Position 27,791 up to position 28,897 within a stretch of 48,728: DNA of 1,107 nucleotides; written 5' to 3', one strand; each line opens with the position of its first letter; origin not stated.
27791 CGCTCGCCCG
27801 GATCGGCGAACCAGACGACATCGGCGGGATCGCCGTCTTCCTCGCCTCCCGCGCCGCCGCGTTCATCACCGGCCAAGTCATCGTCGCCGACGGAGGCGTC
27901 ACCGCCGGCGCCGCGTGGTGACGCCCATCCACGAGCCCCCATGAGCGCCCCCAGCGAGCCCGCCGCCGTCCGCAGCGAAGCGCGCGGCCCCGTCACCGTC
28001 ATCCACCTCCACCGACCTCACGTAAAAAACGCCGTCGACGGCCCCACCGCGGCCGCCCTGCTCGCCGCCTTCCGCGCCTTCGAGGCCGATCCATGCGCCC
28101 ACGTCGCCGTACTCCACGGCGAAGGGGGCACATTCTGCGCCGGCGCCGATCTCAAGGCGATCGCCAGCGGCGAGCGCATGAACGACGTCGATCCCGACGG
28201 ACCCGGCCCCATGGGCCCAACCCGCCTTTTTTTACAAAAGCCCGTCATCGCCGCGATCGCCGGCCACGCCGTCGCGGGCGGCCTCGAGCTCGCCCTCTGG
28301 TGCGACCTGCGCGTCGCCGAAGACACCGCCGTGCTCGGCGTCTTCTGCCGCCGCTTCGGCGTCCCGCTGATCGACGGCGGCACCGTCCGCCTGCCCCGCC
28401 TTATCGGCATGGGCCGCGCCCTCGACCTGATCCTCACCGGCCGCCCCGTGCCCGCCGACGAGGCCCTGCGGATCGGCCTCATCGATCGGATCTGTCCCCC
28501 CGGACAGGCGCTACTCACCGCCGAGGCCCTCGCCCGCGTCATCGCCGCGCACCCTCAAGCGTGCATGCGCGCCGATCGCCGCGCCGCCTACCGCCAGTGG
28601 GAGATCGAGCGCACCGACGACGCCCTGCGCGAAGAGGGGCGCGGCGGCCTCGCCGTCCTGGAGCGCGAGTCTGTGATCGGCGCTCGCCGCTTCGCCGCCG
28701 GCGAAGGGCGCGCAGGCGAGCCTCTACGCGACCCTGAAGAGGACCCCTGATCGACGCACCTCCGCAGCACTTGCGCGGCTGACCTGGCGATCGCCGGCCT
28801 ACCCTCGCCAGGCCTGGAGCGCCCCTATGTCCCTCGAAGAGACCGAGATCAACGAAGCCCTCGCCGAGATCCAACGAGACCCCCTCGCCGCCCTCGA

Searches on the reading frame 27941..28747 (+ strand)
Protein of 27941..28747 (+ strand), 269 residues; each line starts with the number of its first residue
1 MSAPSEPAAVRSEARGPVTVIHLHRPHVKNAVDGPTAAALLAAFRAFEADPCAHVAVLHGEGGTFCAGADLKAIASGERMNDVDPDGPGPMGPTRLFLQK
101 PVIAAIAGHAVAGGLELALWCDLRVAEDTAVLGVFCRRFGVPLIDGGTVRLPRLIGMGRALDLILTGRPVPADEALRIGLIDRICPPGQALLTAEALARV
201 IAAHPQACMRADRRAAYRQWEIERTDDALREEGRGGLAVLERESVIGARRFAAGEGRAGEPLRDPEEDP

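Call 16: search_protein_families(library=pfam, proteins=[window:27941-28747:+], max_evalue=0.001)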
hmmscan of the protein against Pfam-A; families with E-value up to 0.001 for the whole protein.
window:27941-28747:+ (269 aa): 2 families
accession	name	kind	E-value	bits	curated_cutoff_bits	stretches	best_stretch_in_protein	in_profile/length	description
PF00378.25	ECH_1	-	1.2e-40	139.9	27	1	16-221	4-210/251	Enoyl-CoA hydratase/isomerase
PF16113.10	ECH_2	-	2.5e-16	60.6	27.2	1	19-204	2-191/335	Enoyl-CoA hydratase/isomerase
